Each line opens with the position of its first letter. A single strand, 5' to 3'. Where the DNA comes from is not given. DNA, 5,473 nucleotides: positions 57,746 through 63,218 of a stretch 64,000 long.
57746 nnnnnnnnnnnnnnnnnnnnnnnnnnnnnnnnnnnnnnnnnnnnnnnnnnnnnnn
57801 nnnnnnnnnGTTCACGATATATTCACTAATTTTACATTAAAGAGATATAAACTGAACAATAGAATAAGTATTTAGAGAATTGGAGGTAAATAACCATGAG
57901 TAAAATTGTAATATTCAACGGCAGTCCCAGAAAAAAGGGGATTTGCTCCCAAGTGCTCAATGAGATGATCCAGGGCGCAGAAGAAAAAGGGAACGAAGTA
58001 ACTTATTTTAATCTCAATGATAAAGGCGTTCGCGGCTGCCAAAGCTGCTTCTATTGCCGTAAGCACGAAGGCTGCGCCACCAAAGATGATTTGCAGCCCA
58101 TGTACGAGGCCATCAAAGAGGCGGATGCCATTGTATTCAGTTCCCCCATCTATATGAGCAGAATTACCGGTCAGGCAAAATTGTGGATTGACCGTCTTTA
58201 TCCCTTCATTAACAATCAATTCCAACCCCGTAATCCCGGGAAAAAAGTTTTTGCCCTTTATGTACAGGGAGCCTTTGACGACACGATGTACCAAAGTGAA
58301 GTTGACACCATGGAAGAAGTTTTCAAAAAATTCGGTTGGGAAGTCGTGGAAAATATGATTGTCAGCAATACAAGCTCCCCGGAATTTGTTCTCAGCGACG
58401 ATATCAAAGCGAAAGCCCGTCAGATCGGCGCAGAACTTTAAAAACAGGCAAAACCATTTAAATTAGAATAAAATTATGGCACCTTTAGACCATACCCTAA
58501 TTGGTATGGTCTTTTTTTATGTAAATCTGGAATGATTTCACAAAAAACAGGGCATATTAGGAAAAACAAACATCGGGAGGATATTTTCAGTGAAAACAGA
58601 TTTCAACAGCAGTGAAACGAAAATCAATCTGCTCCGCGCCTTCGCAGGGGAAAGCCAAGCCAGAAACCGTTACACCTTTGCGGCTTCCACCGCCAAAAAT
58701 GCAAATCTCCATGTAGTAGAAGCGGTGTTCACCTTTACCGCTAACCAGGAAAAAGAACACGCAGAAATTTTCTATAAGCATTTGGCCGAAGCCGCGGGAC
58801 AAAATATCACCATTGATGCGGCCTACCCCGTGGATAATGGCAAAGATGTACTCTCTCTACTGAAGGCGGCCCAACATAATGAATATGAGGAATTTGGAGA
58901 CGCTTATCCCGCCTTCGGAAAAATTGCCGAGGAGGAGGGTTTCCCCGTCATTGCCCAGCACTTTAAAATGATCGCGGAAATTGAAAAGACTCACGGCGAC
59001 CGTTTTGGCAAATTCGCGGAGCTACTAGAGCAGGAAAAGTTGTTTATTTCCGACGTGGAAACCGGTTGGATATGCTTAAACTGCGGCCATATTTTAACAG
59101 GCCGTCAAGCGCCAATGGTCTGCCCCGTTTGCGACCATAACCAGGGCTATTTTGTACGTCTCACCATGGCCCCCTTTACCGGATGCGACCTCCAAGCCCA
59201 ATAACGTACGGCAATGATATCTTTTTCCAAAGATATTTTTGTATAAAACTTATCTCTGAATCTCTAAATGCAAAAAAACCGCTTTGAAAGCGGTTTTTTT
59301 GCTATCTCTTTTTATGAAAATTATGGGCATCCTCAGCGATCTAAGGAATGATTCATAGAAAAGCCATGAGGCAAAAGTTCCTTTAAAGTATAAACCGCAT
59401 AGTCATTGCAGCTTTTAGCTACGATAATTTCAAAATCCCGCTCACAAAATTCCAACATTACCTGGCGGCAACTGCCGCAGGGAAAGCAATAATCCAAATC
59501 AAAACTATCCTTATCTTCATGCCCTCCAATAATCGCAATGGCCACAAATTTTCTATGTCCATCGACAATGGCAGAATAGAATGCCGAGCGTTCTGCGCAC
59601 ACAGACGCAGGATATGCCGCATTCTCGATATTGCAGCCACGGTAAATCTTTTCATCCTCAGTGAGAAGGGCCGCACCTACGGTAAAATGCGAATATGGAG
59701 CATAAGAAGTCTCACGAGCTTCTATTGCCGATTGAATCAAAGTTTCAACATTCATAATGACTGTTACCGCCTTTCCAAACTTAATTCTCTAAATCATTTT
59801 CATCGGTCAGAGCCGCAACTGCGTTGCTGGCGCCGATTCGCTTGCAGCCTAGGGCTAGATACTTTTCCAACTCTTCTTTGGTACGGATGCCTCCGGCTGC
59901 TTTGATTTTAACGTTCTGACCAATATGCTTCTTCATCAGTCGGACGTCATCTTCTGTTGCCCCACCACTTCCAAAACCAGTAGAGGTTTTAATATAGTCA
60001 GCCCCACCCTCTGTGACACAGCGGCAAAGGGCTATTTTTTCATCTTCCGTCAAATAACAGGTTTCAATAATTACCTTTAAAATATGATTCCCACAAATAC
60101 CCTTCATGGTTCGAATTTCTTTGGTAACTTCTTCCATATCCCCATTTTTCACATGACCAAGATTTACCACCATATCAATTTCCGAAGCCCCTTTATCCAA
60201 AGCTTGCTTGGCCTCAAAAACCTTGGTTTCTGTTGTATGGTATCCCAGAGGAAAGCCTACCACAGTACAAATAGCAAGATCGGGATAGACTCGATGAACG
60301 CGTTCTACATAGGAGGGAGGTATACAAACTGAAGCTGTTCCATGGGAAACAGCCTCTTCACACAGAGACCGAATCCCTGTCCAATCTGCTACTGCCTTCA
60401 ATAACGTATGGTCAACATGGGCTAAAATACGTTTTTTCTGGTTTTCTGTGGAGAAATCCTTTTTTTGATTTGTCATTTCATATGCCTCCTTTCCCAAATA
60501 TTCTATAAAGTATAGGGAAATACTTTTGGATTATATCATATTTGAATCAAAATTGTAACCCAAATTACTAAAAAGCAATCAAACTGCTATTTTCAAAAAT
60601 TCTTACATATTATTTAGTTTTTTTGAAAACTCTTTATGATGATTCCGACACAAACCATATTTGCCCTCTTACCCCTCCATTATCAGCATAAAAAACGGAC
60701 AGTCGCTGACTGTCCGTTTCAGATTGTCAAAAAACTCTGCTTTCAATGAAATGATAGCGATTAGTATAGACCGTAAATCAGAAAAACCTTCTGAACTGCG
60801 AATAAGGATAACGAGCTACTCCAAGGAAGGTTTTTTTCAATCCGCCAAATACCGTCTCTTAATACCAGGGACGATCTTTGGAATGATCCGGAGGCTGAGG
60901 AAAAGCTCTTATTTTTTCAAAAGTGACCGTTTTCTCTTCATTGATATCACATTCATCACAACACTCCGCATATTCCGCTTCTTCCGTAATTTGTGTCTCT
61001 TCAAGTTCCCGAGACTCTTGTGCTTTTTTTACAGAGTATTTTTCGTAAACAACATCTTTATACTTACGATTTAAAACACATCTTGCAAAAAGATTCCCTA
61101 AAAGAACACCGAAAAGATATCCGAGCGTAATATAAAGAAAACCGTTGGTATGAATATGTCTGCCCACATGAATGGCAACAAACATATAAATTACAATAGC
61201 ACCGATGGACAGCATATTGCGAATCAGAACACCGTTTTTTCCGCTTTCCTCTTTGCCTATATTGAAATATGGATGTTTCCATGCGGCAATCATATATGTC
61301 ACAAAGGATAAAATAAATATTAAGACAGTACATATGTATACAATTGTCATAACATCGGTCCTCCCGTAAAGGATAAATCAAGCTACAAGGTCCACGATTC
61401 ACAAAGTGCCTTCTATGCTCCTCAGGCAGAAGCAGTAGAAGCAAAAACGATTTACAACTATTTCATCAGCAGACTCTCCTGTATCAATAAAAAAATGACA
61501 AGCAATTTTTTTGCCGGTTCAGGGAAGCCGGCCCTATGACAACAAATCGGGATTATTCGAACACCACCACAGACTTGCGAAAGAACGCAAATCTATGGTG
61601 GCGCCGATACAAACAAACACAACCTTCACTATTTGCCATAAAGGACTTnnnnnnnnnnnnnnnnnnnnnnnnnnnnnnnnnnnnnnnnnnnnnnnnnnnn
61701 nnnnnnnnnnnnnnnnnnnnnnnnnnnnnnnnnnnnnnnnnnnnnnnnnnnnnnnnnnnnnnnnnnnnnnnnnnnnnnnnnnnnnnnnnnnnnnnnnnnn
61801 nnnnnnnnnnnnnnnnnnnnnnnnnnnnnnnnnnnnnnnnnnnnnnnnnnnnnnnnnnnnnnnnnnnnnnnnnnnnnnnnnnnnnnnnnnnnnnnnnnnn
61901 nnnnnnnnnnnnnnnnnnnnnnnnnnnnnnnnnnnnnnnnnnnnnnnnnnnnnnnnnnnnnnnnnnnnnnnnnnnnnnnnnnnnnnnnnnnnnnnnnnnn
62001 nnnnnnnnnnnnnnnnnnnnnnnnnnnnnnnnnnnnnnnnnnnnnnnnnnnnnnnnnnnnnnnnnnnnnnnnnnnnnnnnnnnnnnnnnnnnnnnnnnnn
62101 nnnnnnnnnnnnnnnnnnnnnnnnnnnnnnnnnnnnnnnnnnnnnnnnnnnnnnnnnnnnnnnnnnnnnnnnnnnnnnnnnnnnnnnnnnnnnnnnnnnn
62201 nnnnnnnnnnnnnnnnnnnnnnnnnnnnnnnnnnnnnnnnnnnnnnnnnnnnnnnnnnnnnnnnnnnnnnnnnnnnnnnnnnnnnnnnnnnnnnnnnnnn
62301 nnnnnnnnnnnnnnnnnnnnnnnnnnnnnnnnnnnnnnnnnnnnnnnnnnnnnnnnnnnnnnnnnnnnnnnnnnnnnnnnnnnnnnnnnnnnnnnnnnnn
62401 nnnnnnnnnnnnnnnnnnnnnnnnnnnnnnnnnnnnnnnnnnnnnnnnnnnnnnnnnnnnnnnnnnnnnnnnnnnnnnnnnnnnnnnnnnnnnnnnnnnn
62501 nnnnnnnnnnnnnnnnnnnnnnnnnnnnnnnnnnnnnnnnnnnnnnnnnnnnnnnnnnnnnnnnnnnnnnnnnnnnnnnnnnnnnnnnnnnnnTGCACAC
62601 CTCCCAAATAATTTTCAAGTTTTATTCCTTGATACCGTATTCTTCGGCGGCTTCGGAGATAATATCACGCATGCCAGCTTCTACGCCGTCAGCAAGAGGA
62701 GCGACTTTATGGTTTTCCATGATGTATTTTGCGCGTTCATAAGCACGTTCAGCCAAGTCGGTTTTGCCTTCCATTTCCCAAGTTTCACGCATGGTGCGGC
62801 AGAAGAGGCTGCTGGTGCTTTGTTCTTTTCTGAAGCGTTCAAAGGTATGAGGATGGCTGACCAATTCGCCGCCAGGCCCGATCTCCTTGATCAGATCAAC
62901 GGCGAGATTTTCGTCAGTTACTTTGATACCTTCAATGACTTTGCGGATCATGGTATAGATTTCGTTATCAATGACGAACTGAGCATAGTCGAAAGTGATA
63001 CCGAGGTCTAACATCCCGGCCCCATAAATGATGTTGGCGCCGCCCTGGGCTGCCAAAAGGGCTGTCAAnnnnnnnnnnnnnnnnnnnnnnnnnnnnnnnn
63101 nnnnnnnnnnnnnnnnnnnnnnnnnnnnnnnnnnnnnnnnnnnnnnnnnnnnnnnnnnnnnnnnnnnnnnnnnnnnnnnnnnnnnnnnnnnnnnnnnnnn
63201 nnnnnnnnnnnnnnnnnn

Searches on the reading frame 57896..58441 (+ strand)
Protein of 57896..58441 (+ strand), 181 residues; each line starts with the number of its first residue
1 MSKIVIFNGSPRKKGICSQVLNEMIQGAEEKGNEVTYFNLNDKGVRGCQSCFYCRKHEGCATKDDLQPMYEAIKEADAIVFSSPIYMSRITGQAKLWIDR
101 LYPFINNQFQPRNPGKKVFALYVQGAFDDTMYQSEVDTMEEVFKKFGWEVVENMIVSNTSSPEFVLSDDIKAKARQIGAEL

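Call 33: search_protein_families(library=pfam, proteins=[window:57896-58441:+])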
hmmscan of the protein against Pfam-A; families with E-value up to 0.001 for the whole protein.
window:57896-58441:+ (181 aa): 2 families
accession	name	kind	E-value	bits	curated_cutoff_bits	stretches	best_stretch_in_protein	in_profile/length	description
PF03358.20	FMN_red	-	2.4e-23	82.8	24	1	3-108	2-99/152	NADPH-dependent FMN reductase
PF02525.22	Flavodoxin_2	-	1.9e-16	60.8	27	1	2-179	1-196/198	Flavodoxin-like fold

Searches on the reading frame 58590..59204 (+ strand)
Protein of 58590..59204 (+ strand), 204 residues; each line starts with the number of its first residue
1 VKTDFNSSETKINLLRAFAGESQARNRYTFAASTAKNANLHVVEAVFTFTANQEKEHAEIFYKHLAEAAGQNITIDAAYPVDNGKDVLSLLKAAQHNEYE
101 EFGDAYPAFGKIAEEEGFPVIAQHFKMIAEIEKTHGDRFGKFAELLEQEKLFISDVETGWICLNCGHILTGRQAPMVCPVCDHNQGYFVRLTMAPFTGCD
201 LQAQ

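Call 33: search_protein_families(library=pfam, proteins=[window:58590-59204:+])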
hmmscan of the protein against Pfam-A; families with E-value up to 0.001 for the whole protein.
window:58590-59204:+ (204 aa): 3 families
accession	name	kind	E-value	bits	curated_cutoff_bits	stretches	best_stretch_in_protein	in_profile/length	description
PF02915.23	Rubrerythrin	-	2.9e-23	83.2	22.8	1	13-141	2-135/137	Rubrerythrin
PF21349.2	RUBY_RBDX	-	7.2e-12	45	26.5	1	160-188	1-29/30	Rubrerythrin, rubredoxin-like domain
PF00210.30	Ferritin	-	3.7e-06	27.4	24.5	1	14-147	4-140/142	Ferritin-like domain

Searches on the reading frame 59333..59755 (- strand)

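Call 75: search_protein_families(library=pfam, proteins=[window:59333-59755:-], max_evalue=1)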
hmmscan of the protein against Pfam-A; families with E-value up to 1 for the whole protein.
window:59333-59755:- (140 aa): 3 families
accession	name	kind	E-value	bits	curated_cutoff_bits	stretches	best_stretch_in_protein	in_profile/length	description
PF00383.29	dCMP_cyt_deam_1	-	4.8e-17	62.2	25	1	4-106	5-96/102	Cytidine and deoxycytidylate deaminase zinc-binding region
PF08211.18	dCMP_cyt_deam_2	-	5.1e-13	49.8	25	1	4-72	42-109/130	Cytidine and deoxycytidylate deaminase zinc-binding region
PF14421.12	LmjF365940-deam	-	0.0048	17.1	27.1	0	34-63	58-87/218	LmjF365940 subfamily CDD/CDA-like deaminase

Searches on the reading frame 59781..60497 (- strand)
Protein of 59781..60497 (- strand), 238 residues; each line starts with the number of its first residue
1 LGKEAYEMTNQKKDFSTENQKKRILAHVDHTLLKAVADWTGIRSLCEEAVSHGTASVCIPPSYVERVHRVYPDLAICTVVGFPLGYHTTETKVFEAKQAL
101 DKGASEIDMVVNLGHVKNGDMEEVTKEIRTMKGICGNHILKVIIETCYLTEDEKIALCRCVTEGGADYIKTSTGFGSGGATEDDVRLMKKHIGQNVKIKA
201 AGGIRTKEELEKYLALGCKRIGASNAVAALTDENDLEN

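Call 33: search_protein_families(library=pfam, proteins=[window:59781-60497:-])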
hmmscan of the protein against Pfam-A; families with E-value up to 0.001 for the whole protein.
window:59781-60497:- (238 aa): 1 family
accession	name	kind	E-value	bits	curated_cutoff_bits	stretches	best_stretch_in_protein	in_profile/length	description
PF01791.15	DeoC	-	1.3e-22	81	23.8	1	28-223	6-217/229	DeoC/LacD family aldolase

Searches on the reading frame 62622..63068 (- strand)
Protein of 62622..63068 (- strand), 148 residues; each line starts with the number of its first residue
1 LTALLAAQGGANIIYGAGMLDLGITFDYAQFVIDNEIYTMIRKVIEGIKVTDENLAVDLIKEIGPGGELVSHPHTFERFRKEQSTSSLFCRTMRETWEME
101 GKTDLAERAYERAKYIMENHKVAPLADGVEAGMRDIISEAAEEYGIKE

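Call 75: search_protein_families(library=pfam, proteins=[window:62622-63068:-], max_evalue=1)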
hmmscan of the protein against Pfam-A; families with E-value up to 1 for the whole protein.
window:62622-63068:- (148 aa): 1 family
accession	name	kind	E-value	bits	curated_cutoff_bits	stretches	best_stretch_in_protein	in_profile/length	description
PF06253.16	MTTB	-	8.1e-30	103.7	25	1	3-143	357-498/500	Trimethylamine methyltransferase (MTTB)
